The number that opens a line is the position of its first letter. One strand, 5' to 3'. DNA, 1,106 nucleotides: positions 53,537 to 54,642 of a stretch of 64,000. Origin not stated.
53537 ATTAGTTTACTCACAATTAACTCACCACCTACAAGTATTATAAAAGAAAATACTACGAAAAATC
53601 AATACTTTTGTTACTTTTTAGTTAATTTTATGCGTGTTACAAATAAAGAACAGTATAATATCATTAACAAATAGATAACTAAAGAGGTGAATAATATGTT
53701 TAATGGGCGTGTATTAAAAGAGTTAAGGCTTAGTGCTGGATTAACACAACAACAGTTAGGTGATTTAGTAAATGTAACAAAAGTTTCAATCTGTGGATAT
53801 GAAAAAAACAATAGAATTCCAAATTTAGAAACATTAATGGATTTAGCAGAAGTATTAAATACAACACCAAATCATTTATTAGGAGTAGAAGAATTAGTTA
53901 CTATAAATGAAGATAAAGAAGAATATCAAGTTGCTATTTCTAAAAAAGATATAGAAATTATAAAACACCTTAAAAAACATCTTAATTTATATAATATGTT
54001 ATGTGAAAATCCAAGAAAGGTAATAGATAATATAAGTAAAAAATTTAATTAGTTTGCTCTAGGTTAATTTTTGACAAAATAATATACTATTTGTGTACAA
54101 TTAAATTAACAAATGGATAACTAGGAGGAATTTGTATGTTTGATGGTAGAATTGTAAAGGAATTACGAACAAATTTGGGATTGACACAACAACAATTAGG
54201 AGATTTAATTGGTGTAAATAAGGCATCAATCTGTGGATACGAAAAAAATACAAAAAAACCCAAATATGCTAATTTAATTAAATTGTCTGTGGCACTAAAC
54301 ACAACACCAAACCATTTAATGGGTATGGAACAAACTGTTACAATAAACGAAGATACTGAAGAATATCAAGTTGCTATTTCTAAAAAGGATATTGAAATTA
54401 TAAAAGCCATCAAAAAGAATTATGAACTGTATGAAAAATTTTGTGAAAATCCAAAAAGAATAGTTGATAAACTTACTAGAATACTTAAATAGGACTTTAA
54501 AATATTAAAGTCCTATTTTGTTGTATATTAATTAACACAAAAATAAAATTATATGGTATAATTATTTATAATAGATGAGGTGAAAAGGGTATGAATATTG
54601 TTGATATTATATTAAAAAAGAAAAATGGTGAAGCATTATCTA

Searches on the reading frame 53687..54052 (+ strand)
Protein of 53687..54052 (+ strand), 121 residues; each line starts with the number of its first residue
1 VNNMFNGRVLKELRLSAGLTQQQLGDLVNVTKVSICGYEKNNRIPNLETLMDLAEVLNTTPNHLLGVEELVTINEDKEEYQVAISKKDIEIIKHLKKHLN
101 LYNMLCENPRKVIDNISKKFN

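Call 28: search_protein_families(library=pfam, proteins=[window:53687-54052:+], max_evalue=0.001)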
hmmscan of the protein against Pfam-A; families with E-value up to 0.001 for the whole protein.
window:53687-54052:+ (121 aa): 3 families
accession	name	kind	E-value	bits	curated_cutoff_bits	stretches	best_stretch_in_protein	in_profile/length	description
PF01381.28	HTH_3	-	9.1e-13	48.5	23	1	10-62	1-53/55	Helix-turn-helix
PF13560.12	HTH_31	-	9e-09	36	27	1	7-62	3-59/64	Helix-turn-helix domain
PF12844.13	HTH_19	-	4.4e-07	30.2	30.2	1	7-65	1-59/64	Helix-turn-helix domain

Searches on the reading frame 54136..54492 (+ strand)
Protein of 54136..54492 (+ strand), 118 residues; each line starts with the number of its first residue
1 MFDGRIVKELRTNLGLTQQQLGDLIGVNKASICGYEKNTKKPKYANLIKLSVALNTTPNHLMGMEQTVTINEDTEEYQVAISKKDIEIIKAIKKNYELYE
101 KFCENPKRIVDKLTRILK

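Call 28: search_protein_families(library=pfam, proteins=[window:54136-54492:+], max_evalue=0.001)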
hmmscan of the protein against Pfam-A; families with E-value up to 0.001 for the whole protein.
window:54136-54492:+ (118 aa): 4 families
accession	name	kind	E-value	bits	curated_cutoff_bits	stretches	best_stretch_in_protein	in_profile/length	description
PF01381.28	HTH_3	-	2.4e-11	43.9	23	1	7-59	1-53/55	Helix-turn-helix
PF12844.13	HTH_19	-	7.4e-09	35.8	30.2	1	4-62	1-59/64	Helix-turn-helix domain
PF13560.12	HTH_31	-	3.6e-05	24.4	27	1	4-59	3-59/64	Helix-turn-helix domain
PF15731.11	MqsA_antitoxin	-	0.00016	22.3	30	1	3-61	70-127/131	Antitoxin component of bacterial toxin-antitoxin system, MqsA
